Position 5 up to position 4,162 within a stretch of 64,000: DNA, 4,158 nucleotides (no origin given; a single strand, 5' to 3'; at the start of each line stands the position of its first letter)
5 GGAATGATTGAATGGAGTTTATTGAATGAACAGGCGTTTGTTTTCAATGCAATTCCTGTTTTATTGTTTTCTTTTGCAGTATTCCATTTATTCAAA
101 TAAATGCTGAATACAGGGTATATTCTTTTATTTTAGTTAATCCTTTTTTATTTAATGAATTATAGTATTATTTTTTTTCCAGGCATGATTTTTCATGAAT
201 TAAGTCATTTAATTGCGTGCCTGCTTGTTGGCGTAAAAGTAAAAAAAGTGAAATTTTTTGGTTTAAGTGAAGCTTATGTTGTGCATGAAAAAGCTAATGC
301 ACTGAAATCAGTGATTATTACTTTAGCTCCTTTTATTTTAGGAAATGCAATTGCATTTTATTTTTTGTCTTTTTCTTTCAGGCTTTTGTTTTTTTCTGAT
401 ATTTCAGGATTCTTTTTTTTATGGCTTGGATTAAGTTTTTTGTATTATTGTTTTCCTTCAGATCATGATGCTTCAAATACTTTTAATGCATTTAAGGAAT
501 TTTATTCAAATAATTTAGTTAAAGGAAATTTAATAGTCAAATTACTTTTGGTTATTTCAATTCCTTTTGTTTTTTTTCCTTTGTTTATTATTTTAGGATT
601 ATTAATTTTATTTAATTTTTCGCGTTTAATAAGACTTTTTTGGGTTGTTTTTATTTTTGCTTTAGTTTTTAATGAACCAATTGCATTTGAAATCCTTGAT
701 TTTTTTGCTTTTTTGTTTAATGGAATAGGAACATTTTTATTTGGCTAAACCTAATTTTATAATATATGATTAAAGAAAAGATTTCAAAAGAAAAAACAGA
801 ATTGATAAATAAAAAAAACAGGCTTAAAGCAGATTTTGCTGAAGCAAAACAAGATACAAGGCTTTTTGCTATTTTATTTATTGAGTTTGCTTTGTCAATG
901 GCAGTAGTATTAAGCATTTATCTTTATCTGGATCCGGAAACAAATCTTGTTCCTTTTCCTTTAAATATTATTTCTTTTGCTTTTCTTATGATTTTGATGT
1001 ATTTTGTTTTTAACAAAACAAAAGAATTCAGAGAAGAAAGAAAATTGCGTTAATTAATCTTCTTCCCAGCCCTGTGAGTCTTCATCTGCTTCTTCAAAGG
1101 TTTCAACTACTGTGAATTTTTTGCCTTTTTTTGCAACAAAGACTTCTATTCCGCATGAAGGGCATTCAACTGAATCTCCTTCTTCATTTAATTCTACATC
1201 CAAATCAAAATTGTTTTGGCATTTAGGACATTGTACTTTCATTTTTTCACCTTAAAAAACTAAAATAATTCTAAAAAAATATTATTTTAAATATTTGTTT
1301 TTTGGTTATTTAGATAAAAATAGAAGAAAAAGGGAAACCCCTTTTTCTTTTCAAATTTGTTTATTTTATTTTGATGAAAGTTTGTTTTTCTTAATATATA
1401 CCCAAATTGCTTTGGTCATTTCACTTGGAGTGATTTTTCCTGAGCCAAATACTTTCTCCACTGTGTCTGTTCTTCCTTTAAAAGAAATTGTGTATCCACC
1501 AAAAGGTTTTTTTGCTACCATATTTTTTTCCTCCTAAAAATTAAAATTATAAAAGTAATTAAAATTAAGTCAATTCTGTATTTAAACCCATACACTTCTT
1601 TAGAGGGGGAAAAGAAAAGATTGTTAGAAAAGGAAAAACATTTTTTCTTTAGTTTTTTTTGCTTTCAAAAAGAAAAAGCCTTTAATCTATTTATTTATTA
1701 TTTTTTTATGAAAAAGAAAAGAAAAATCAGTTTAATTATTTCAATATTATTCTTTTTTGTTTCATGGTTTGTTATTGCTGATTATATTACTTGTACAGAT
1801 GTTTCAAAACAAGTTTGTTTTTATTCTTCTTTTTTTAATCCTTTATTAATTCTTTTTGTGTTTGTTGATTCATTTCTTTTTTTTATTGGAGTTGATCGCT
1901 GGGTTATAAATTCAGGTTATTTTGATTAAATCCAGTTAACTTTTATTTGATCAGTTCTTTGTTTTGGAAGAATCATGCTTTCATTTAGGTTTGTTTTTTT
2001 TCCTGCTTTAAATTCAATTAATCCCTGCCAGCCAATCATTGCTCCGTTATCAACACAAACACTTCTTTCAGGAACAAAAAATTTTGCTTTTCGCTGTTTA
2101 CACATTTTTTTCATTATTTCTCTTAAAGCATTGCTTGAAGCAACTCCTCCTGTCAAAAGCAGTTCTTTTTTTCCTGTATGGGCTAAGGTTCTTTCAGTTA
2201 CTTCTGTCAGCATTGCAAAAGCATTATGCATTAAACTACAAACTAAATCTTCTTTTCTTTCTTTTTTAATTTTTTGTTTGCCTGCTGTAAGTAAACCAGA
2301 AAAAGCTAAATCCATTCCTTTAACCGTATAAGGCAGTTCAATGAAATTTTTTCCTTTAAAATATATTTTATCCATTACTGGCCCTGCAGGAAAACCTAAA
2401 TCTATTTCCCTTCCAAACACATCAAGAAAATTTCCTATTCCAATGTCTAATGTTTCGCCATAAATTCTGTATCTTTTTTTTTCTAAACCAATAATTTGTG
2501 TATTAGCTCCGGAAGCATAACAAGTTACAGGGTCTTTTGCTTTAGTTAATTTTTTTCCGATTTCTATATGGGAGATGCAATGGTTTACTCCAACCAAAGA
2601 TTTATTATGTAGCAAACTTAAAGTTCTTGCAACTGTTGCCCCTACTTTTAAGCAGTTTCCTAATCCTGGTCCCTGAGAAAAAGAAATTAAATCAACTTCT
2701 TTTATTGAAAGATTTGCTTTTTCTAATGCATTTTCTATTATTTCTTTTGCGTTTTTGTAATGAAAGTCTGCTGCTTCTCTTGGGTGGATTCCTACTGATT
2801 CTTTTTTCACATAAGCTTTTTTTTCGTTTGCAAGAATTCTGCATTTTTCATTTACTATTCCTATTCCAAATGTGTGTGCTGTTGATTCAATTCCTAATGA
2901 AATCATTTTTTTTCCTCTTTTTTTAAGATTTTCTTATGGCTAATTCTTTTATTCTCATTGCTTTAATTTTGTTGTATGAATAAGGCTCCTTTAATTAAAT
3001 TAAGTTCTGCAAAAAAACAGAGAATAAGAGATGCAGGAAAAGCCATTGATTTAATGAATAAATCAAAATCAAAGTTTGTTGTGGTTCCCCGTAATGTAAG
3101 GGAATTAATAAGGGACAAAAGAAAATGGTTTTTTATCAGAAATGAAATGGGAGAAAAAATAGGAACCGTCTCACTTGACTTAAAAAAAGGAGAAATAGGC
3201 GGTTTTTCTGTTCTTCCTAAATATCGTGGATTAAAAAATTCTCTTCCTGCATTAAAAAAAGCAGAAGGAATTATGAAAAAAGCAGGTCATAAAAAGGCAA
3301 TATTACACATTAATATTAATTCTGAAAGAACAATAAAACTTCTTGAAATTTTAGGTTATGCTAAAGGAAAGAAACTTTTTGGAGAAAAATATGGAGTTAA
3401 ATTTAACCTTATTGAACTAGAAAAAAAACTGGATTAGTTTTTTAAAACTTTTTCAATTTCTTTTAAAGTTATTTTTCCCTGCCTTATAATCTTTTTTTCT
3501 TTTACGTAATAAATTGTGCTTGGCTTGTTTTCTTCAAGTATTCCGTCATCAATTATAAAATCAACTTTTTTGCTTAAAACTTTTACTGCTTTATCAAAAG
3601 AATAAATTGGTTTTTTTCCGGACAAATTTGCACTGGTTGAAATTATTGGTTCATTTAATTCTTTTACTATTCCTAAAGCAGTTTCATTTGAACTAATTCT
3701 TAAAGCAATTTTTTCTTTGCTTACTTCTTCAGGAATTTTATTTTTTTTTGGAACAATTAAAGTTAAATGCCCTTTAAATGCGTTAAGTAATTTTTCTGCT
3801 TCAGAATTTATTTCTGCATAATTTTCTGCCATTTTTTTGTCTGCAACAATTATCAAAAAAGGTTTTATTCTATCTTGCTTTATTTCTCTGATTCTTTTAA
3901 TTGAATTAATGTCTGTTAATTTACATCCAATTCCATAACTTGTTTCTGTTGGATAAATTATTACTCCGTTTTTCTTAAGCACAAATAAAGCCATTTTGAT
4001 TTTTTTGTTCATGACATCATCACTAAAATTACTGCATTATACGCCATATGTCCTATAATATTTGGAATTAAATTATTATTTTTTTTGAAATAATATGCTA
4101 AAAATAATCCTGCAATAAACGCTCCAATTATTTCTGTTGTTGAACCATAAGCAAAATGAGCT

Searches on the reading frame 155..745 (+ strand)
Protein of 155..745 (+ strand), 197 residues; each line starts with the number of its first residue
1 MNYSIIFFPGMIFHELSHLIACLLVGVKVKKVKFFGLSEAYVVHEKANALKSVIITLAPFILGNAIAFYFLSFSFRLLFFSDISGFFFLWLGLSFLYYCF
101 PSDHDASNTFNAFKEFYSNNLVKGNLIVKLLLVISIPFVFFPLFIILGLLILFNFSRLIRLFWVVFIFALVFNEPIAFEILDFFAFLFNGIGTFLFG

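Call 57: search_protein_families(library=pfam, proteins=[window:155-745:+], max_evalue=0.001)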
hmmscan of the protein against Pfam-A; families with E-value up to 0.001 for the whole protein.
window:155-745:+ (197 aa): 2 families
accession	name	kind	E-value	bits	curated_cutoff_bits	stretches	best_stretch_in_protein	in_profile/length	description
PF13398.12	Peptidase_M50B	-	0.00035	20.8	26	1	11-68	25-82/201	Peptidase M50B-like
PF11667.14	DUF3267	-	0.00071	20.3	27.1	1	10-93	4-84/108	Putative zincin peptidase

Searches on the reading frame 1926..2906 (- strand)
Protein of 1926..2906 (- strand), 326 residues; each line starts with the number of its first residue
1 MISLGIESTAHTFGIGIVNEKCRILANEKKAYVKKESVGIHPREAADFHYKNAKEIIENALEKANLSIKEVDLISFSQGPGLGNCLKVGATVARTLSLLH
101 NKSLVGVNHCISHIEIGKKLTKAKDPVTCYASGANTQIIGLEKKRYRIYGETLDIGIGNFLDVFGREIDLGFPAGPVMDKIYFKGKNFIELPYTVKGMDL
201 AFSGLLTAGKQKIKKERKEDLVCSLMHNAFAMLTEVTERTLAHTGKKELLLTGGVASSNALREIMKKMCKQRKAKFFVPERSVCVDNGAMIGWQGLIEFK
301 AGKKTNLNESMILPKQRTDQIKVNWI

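Call 57: search_protein_families(library=pfam, proteins=[window:1926-2906:-], max_evalue=0.001)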
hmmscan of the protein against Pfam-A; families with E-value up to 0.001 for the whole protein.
window:1926-2906:- (326 aa): 2 families
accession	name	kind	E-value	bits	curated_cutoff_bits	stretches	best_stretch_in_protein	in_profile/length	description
PF00814.31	TsaD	-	1.2e-70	238.7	24.8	1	26-293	4-264/264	tRNA N6-adenosine threonylcarbamoyltransferase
PF22521.2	HypF_C_2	-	5.5e-07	30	27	1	178-291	123-239/241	Carbamoyltransferase, Kae1-like Domain, second subdomain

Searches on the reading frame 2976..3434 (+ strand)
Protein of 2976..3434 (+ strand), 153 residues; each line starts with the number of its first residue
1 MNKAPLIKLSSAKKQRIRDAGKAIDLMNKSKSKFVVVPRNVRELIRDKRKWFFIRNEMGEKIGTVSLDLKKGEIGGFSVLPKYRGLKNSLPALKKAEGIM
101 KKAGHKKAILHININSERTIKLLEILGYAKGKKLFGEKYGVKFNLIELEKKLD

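Call 57: search_protein_families(library=pfam, proteins=[window:2976-3434:+], max_evalue=0.001)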
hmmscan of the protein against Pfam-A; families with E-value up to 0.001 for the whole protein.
window:2976-3434:+ (153 aa): 1 family
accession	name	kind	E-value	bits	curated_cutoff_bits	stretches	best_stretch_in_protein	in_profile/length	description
PF00583.31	Acetyltransf_1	-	1.8e-05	25.4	20.7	1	47-128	31-116/116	Acetyltransferase (GNAT) family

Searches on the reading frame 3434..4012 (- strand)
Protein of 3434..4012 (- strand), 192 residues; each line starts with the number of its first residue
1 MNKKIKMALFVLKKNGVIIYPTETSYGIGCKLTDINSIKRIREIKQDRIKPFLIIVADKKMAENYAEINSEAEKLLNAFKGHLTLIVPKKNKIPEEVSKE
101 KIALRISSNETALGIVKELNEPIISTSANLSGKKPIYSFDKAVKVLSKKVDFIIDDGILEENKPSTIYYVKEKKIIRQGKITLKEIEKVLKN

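Call 57: search_protein_families(library=pfam, proteins=[window:3434-4012:-], max_evalue=0.001)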
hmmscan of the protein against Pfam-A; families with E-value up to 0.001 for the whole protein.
window:3434-4012:- (192 aa): 1 family
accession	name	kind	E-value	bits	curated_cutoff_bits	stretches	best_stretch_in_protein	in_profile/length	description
PF01300.24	Sua5_yciO_yrdC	-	9.7e-44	149.4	25.1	1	11-179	2-178/178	Telomere recombination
